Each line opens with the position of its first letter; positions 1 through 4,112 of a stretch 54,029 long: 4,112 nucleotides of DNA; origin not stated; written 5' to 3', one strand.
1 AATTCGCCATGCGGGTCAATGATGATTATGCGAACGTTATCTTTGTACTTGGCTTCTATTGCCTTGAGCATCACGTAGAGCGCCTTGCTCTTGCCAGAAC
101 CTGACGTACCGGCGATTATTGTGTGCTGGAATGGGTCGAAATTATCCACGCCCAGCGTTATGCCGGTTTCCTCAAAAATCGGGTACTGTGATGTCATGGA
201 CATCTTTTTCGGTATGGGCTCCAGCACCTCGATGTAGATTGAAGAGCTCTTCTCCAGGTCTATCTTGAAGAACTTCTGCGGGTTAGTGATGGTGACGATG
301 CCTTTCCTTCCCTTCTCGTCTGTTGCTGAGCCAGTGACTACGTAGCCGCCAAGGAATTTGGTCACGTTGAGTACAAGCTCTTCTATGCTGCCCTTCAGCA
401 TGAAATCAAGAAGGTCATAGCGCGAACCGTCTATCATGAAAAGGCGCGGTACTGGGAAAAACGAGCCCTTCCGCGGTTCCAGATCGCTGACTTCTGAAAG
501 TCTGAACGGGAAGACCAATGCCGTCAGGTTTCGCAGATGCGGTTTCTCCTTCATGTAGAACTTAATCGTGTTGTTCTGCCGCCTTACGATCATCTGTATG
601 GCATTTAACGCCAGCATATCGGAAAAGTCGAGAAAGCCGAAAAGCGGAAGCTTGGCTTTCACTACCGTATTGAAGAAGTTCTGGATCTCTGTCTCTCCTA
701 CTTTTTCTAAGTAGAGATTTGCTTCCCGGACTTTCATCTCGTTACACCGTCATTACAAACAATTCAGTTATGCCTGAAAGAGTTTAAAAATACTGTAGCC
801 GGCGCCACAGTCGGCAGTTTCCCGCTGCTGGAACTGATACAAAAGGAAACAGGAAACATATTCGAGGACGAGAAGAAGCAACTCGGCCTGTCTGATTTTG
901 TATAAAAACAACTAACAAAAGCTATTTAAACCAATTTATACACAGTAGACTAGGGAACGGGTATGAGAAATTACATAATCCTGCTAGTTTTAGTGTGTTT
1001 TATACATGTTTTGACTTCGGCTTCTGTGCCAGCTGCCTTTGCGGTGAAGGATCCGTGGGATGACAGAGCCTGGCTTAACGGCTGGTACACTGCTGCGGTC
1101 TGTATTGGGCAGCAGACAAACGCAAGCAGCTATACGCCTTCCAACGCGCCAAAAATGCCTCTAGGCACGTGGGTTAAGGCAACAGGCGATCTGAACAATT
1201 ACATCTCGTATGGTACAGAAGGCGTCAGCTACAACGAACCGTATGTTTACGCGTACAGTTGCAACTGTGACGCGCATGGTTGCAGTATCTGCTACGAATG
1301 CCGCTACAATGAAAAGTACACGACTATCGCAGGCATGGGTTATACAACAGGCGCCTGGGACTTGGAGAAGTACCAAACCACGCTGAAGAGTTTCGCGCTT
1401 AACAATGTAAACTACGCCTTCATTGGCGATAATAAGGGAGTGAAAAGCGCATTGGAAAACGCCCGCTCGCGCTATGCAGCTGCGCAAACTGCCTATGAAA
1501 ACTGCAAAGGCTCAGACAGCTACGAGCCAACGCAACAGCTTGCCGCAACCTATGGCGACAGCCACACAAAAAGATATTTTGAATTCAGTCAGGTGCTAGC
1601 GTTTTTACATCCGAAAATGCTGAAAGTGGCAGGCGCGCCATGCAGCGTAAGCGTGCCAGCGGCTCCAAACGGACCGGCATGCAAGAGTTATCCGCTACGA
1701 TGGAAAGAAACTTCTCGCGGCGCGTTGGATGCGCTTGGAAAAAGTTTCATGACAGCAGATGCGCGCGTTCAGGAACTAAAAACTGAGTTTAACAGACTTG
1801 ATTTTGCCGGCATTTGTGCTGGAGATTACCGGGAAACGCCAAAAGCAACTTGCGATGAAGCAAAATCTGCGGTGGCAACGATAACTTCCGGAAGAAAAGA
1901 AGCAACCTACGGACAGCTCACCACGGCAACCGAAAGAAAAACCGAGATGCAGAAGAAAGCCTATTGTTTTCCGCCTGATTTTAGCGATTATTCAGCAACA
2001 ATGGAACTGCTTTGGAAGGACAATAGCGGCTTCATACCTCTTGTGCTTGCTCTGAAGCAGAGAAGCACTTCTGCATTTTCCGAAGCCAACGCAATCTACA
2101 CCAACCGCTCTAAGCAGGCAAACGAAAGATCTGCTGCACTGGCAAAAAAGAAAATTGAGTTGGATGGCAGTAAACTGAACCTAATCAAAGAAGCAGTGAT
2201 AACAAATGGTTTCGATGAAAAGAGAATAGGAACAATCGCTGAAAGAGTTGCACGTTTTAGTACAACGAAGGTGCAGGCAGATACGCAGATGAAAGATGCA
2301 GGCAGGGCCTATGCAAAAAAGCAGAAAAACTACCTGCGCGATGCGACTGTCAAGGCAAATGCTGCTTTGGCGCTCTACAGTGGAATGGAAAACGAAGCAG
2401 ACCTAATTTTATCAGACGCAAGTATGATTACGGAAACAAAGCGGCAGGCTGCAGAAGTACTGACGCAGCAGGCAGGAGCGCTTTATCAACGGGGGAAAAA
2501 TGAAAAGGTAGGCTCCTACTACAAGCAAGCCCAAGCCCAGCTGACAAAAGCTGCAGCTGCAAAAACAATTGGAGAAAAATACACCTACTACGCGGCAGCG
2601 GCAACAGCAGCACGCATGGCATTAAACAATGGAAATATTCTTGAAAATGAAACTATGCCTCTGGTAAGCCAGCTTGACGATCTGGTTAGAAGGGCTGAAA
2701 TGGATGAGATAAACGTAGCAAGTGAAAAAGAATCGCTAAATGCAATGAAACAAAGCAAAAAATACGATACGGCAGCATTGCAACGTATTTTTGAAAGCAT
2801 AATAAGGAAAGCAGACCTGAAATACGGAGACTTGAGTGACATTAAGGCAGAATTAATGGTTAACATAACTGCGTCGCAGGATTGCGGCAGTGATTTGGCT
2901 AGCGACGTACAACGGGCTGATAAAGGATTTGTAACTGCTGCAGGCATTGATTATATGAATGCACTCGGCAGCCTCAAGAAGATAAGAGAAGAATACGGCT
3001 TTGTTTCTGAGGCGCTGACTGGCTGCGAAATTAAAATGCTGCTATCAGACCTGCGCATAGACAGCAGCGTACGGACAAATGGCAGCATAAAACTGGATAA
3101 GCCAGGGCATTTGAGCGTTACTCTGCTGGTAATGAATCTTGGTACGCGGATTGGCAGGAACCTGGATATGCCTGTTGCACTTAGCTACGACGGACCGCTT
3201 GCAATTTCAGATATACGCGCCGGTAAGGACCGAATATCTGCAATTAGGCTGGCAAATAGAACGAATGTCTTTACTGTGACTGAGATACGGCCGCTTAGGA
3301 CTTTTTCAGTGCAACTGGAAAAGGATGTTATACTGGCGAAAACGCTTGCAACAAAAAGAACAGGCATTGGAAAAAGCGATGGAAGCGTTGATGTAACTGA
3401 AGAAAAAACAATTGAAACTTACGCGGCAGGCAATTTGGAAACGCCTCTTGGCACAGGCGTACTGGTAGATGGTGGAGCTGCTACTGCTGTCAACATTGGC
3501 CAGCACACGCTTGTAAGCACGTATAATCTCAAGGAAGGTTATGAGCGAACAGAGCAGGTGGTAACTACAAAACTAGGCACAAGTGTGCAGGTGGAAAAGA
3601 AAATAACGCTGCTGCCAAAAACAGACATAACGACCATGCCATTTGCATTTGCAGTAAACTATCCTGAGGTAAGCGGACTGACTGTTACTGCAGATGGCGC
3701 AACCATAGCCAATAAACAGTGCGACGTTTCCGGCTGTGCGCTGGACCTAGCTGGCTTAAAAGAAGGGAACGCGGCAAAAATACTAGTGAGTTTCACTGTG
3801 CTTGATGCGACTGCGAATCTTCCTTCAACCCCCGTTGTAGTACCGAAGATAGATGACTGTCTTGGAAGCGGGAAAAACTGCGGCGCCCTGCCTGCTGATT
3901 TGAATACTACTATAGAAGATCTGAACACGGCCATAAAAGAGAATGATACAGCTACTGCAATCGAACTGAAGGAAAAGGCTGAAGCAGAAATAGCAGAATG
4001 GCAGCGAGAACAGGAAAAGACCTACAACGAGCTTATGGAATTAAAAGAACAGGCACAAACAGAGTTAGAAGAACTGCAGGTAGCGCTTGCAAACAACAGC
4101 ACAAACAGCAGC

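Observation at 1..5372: Candidate T4SS/Ced-like surface apparatus at the window edge: HerA/VirB4-class ATPase + giant anchored fibre + VirB2/TrbC-like mini-protein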

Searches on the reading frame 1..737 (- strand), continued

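Call 67: search_solved_structures(query=A6, max_evalue=1)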
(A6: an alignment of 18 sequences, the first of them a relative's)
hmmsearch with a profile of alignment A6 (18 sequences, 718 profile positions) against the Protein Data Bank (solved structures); distinct sequences matched with E-value up to 1: 8.
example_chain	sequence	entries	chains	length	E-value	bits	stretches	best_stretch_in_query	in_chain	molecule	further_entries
8wiv_A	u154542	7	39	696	0.0008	21.1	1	202-255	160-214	Helicase HerA central domain-containing protein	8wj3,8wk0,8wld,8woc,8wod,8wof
9x1l_A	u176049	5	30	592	0.0054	18.3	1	203-269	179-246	DNA helicase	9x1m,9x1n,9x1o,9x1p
2iuu_A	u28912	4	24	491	0.026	16.1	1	201-242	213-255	DNA TRANSLOCASE FTSK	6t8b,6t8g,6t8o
2iut_A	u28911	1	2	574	0.034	15.7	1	201-242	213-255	DNA TRANSLOCASE FTSK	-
2ius_A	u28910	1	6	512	0.034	15.7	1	201-242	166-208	DNA TRANSLOCASE FTSK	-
7dxk_A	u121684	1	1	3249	0.24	12.9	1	573-700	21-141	Huntingtin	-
8j4u_M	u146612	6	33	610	0.63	11.5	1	203-250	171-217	Nucleoside triphosphate hydrolase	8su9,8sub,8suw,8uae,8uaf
8ziq_M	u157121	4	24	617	0.82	11.1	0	202-250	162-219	HerA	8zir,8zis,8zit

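Call 69: search_protein_families(library=ncbifam, proteins=[L014:13255-14100:-, L014:14081-14875:-, L014:14859-15656:-, L025:12129-13703:-, L014:6442-8031:+], max_evalue=0.1)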
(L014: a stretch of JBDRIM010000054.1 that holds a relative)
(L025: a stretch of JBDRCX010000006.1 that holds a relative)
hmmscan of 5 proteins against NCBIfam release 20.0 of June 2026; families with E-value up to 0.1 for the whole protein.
L014:13255-14100:- (281 aa): 0 families

L014:14081-14875:- (264 aa): 0 families

L014:14859-15656:- (265 aa): 0 families

L025:12129-13703:- (524 aa): 1 family
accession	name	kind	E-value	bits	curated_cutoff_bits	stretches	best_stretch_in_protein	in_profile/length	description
TIGR00308.1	TRM1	equivalog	2.4e-05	23.9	280.65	1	158-264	231-332/375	tRNA (guanine(10)-N(2))-dimethyltransferase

L014:6442-8031:+ (529 aa): 0 families

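Call 81: search_protein_families(library=pfam, proteins=[L042:973-4164:-, L042:4169-5113:-, L042:5118-5357:-, L042:5345-5650:-, L042:5647-6420:-, L042:8145-9464:-, L042:6406-7380:+], max_evalue=0.01)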
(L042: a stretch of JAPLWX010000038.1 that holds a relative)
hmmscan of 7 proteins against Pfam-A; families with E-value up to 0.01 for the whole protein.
L042:973-4164:- (1063 aa): 4 families
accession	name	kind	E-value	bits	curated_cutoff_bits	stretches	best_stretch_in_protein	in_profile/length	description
PF19044.6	P-loop_TraG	-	2.1e-25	89.6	25.8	1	537-852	25-347/413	TraG P-loop domain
PF01935.23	DUF87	-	4.4e-14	53.5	23.2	1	531-742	13-213/220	Helicase HerA, central domain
PF12846.13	AAA_10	-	7.2e-14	52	27.5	2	741-867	222-349/362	AAA-like domain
PF12666.12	PrgI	-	0.0091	17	27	0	5-61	2-63/91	PrgI family protein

L042:4169-5113:- (314 aa): 0 families

L042:5118-5357:- (79 aa): 4 families
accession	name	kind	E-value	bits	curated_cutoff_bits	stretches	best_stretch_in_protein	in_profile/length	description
PF18895.5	T4SS_pilin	-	6.3e-10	39.4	26.6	1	13-69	12-68/71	Type IV secretion system pilin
PF04956.18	TrbC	-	0.00031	21.3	27.9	1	13-63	44-89/98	TrbC/VIRB2 pilin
PF02466.24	Tim17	-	0.00045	20.9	32.7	1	15-75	47-108/111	Tim17/Tim22/Tim23/Pmp24 family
PF11190.13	DUF2976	-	0.0075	16.6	28.2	1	7-65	23-77/87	Protein of unknown function (DUF2976)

L042:5345-5650:- (101 aa): 2 families
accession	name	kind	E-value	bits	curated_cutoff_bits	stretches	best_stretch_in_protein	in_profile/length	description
PF04956.18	TrbC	-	0.00011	22.8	27.9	1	4-89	14-95/98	TrbC/VIRB2 pilin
PF18895.5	T4SS_pilin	-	0.00092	19.7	26.6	1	39-87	15-66/71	Type IV secretion system pilin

L042:5647-6420:- (257 aa): 2 families
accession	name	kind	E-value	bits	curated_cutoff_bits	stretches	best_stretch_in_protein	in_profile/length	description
PF01555.25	N6_N4_Mtase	-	2.9e-30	106.3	26.7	1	23-233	1-216/221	DNA methylase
PF01170.24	UPF0020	-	0.004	17.3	22.3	0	184-224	13-54/197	RMKL-like, methyltransferase domain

L042:8145-9464:- (439 aa): 3 families
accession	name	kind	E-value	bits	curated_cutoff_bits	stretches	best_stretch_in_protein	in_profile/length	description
PF00589.27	Phage_integrase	-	3.5e-17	63.2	27.1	1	168-341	3-169/172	Phage integrase family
PF13248.11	Zn_ribbon_3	-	0.00041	20.2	27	1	366-388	1-23/26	zinc-ribbon domain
PF02899.23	Phage_int_SAM_1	-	0.0097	16.6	22.3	0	85-137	24-79/83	Phage integrase, N-terminal SAM-like domain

L042:6406-7380:+ (324 aa): 0 families

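Call 85: find_related_loci(query=A6, collection=viral_contigs, flank=8000)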
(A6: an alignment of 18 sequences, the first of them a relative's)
Query A6 (697 aa) in viral_contigs; peptide patterns used: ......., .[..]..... (x = any residue, [..] = any of these).
543 stretches matched a pattern, but none encodes a relative of the query by tblastn (E <= 1e-3).

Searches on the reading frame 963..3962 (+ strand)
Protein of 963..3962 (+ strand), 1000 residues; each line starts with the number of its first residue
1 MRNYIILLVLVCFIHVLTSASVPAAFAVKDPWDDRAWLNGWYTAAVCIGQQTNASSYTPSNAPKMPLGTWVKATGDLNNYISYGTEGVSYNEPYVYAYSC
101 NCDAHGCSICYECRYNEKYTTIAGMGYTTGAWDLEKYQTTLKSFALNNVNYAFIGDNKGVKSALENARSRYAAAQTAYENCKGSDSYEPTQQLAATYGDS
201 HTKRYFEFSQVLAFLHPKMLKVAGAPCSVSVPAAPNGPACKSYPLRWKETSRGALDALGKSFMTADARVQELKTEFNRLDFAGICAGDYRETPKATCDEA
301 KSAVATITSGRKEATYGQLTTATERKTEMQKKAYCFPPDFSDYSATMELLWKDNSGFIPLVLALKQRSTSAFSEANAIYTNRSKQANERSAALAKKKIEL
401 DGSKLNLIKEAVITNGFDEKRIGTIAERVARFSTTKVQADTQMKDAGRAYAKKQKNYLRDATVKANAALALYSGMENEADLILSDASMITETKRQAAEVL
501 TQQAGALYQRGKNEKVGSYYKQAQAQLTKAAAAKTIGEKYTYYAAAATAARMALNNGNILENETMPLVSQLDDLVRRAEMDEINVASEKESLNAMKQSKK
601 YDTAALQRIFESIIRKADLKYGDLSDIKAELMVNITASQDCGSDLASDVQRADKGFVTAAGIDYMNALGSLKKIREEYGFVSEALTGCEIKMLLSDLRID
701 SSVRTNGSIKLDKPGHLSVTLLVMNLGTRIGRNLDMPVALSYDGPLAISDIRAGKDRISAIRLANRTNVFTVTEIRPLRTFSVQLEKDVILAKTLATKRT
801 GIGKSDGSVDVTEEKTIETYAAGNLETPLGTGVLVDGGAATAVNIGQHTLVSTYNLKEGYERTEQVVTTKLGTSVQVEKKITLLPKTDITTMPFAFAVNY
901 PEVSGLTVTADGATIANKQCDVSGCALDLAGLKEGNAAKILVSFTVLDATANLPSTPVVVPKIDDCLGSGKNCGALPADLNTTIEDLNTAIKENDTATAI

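Call 71: predict_structure(alignment_id=A5)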
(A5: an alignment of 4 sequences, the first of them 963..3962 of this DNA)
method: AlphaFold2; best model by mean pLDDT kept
length: 1000 residues; sequences in the alignment: 4
mean_pLDDT: 59.8   pTM: 0.37
mean pLDDT of the five models: 59.8, 55.6, 54.7, 53.3, 52.8
residues with pLDDT >= 90: 74; 70-90: 324; 50-70: 270; < 50: 332
segments of 3 or more residues with pLDDT < 50: 1-8, 13-160, 186-237, 309-356, 414-421, 657-660, 679-687, 828-841, 949-977, 996-1000
pLDDT, mean of each block of 10 residues (from residue 1): 40 44 25 28 24 25 24 23 22 23 29 22 22 26 27 38 56 62 50 33 26 28 27 43 56 52 61 84 82 81 59 34 40 40 43 46 77 91 91 89 83 43 75 89 91 89 91 86 88 89 83 80 93 90 90 71 62 75 80 76 71 71 60 55 58 52 61 56 46 56 53 64 58 66 72 80 74 64 70 71 81 74 53 30 63 70 76 74 85 81 79 84 84 84 73 31 33 39 62 49
secondary structure, 60 per line:
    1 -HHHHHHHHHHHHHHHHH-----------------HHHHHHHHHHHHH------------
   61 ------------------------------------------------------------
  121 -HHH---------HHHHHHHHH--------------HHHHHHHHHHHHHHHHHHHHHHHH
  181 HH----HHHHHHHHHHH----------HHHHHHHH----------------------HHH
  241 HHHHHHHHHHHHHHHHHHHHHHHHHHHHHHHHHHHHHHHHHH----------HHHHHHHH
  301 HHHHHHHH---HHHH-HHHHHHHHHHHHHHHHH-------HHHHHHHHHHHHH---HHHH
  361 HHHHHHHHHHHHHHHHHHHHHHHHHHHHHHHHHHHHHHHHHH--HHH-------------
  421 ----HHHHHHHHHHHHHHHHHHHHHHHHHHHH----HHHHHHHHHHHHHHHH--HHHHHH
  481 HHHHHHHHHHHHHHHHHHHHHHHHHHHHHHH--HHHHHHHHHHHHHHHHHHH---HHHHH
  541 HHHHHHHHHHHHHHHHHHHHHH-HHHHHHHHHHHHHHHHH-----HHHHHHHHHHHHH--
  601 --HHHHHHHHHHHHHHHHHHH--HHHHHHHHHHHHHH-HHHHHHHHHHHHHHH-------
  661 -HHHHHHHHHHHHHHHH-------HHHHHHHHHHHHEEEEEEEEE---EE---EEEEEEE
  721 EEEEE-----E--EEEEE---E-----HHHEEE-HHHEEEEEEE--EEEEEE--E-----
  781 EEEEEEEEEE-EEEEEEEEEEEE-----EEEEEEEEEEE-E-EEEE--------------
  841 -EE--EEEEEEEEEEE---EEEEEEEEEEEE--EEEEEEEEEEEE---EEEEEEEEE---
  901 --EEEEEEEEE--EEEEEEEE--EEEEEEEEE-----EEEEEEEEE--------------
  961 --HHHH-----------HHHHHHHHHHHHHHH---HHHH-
elements in order (helices of 4 or more, strands of 3 or more residues): H2-18 H36-48 H134-142 H157-182 H187-197 H208-215 H238-282 H293-308 H312-315 H317-333 H341-353 H357-402 H425-452 H457-472 H475-511 H514-532 H536-562 H564-580 H586-598 H603-621 H624-637 H639-653 H662-677 H685-696 E697-705 E714-725 E734-738 E751-753 E758-764 E767-772 E781-790 E792-803 E809-819 E823-826 E846-856 E860-871 E874-885 E889-897 E903-911 E914-921 E924-932 E938-946 H963-966 H978-992 H996-999

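Call 75: fold_search(model_id=the predicted structure, library=pdb)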
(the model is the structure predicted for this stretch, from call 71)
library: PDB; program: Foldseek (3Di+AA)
matches with E <= 10: 617; with E <= 0.001: 7
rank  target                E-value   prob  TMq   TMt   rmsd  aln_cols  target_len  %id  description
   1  8xen_A                3.5e-05  1.00  0.08  0.08  16.6       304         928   12  Cryo-EM structure of integrin ITGAV/ITGB3 complex, conformation 4 (released 2024-12-18)
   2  1jv2_A                7.8e-05  1.00  0.09  0.09  14.8       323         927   10  CRYSTAL STRUCTURE OF THE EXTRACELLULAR SEGMENT OF INTEGRIN ALPHAVBETA3 (released 2001-10-17)
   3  4mmz_A                2.7e-04  0.99  0.08  0.08  15.2       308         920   10  Integrin AlphaVBeta3 ectodomain bound to an antagonistic tenth domain of Fibronectin (released 2014-03-26)
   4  8zdg_A                3.0e-04  0.98  0.08  0.09  15.9       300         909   13  Cryo-EM structure of the integrin avb3 with CWHM-12, conformation 1 (released 2025-10-22)
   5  4mmx_A                3.8e-04  0.99  0.09  0.09  14.6       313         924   12  Integrin AlphaVBeta3 ectodomain bound to the tenth domain of Fibronectin (released 2014-03-26)
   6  6s7t_E                4.0e-04  0.99  0.08  0.16  22.1       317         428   10  Cryo-EM structure of human oligosaccharyltransferase complex OST-B (released 2019-12-18)
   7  6avu_A                9.8e-04  0.99  0.08  0.09  15.2       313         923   12  Human alpha-V beta-3 Integrin (open conformation) in complex with the therapeutic antibody LM609 (released 2017-11-01)
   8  3ije_A                1.1e-03  0.98  0.08  0.08  15.1       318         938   12  Crystal structure of the complete integrin alhaVbeta3 ectodomain plus an Alpha/beta transmembrane fragment (released 2009-09-29)
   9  2y7o                  1.3e-03  0.95  0.07  0.20  24.7       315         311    8  Structure of N-terminal domain of Candida albicans als9-2 - G299W mutant (released 2011-10-05)
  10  6avq_A                1.5e-03  0.98  0.09  0.09  15.1       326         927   11  The Therapeutic Antibody LM609 Selectively Inhibits Ligand Binding to Human alpha-V beta-3 Integrin via Steric Hindran (released 2017-11-01)
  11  4o02_A                2.9e-03  0.91  0.08  0.09  15.4       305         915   10  AlphaVBeta3 integrin in complex with monoclonal antibody FAB fragment. (released 2014-04-02)
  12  2ylh                  3.1e-03  0.91  0.07  0.20  22.3       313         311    9  Structure of N-terminal domain of Candida albicans Als9-2 G299W mutant (released 2011-10-05)
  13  2y7n                  3.7e-03  0.90  0.07  0.21  24.1       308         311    9  Structure of N-terminal domain of Candida albicans als9-2 - Apo Form (released 2011-10-05)
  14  9e8a_A                3.9e-03  0.82  0.08  0.08  17.1       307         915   10  Integrin aIIbb3 bent conformation from human platelet membrane crude preparation (released 2025-10-15)
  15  1h6e_A                4.7e-03  1.00  0.10  0.36   9.0       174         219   11  MU2 ADAPTIN SUBUNIT (AP50) OF AP2 ADAPTOR (SECOND DOMAIN), COMPLEXED WITH CTLA-4 INTERNALIZATION PEPTIDE TTGVYVKMPPT (released 2001-11-28)
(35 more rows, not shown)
